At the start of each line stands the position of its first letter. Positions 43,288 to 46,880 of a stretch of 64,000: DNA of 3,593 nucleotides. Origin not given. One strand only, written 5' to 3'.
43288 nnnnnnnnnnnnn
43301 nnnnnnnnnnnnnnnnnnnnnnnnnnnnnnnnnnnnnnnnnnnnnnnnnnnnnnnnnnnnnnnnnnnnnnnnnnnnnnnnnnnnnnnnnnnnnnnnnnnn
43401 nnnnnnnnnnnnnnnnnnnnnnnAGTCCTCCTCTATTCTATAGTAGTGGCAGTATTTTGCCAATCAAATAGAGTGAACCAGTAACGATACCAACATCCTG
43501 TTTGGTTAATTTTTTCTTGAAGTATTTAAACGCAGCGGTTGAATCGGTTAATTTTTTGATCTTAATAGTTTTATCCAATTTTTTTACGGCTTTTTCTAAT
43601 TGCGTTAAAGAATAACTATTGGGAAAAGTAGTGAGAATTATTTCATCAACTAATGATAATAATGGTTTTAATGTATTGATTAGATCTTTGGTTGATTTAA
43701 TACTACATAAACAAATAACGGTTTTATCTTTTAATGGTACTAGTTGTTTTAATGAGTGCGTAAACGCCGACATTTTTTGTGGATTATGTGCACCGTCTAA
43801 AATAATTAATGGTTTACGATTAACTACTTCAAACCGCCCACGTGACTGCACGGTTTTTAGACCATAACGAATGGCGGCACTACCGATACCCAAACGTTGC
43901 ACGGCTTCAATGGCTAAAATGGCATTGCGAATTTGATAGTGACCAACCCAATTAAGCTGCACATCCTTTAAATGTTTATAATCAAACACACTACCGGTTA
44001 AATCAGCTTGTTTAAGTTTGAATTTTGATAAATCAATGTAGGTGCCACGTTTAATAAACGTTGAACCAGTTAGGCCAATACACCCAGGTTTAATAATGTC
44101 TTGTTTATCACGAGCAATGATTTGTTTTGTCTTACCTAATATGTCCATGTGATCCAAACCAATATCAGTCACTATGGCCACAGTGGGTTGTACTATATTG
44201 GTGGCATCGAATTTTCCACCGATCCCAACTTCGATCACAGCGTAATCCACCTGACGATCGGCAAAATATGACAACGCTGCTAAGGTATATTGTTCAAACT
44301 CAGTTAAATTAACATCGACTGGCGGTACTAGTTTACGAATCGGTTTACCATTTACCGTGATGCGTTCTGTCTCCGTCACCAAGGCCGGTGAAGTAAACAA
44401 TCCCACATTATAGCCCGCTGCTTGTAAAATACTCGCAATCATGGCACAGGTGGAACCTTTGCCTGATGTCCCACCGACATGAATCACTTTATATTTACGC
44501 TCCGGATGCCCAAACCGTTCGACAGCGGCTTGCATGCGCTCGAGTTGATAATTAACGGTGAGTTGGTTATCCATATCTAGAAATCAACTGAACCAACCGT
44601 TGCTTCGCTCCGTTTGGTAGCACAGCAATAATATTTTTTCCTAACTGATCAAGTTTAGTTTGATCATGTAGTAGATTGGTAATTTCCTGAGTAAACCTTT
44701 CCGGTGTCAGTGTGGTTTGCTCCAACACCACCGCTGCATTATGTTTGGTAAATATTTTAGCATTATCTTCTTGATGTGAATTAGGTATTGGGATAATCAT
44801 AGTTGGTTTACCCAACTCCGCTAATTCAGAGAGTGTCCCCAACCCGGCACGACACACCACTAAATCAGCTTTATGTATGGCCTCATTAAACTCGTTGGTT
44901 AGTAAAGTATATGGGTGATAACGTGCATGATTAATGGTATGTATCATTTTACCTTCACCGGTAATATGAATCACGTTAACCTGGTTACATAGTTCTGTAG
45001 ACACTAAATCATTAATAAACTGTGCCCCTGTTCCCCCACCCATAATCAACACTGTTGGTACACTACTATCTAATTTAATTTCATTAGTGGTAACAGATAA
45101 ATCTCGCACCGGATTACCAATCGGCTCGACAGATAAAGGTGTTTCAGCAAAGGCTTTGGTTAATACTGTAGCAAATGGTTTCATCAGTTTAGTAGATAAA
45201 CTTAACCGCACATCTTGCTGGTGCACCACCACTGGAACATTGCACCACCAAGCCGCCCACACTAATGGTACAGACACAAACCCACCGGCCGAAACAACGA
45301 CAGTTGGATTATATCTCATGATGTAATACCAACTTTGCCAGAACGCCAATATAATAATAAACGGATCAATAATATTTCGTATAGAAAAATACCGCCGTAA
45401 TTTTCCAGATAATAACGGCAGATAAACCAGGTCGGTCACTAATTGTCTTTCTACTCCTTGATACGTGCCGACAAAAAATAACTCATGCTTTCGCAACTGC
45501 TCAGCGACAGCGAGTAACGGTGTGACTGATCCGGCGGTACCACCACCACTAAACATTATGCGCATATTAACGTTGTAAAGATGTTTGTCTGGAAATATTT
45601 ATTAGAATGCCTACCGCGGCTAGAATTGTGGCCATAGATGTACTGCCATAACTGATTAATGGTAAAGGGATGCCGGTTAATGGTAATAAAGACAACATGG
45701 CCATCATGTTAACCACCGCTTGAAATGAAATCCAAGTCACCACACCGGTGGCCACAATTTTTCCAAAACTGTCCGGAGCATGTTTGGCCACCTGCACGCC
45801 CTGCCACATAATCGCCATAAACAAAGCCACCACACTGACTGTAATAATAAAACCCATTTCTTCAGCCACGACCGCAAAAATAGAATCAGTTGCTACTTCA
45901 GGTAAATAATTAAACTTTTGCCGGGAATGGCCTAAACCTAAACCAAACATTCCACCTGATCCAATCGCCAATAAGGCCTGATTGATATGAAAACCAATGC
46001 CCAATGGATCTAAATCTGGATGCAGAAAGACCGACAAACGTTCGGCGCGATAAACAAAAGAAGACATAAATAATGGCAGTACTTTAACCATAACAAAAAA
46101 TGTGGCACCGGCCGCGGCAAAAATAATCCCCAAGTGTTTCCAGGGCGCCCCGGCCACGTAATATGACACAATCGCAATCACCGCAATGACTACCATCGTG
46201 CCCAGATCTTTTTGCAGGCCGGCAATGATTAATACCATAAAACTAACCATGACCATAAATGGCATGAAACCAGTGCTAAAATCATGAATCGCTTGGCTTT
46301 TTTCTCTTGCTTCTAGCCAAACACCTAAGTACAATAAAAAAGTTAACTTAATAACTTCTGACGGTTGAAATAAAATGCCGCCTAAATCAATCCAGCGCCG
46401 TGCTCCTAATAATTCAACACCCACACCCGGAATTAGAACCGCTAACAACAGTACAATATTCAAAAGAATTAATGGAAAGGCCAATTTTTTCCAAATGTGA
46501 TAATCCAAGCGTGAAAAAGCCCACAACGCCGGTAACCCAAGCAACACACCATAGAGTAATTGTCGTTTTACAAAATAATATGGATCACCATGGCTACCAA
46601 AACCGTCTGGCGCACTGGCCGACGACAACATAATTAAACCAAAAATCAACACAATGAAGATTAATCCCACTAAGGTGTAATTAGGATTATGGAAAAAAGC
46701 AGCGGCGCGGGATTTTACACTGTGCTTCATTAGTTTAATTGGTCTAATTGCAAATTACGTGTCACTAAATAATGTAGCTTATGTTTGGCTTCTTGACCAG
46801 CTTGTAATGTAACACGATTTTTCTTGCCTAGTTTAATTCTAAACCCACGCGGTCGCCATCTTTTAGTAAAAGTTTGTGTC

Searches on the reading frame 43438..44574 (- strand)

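Call 88: search_protein_families(library=pfam, proteins=[window:43438-44574:-], max_evalue=0.001)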
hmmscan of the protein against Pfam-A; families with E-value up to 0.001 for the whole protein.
window:43438-44574:- (378 aa): 2 families
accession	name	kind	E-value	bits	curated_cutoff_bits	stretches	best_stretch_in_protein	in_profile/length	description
PF08245.18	Mur_ligase_M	-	2.3e-15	57.5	24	1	33-161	1-110/200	Mur ligase middle domain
PF02875.26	Mur_ligase_C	-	1e-12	49.4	28.4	1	246-367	1-126/127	Mur ligase, glutamate ligase domain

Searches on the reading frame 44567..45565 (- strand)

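Call 88: search_protein_families(library=pfam, proteins=[window:44567-45565:-], max_evalue=0.001)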
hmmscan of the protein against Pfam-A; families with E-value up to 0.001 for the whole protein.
window:44567-45565:- (332 aa): 2 families
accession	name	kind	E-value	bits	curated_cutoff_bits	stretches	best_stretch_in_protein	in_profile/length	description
PF04101.22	Glyco_tran_28_C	-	1.1e-27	97.5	22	1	171-311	1-153/166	Glycosyltransferase family 28 C-terminal domain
PF03033.26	Glyco_transf_28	-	5.2e-24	85.3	26.2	1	3-133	1-135/139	Glycosyltransferase family 28 N-terminal domain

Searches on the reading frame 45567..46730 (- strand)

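Call 88: search_protein_families(library=pfam, proteins=[window:45567-46730:-], max_evalue=0.001)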
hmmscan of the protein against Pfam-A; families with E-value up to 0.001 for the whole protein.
window:45567-46730:- (387 aa): 1 family
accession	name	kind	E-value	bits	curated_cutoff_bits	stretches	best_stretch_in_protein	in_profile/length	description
PF01098.24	FTSW_RODA_SPOVE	-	1.7e-90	304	26.4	1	22-384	5-355/356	Cell cycle protein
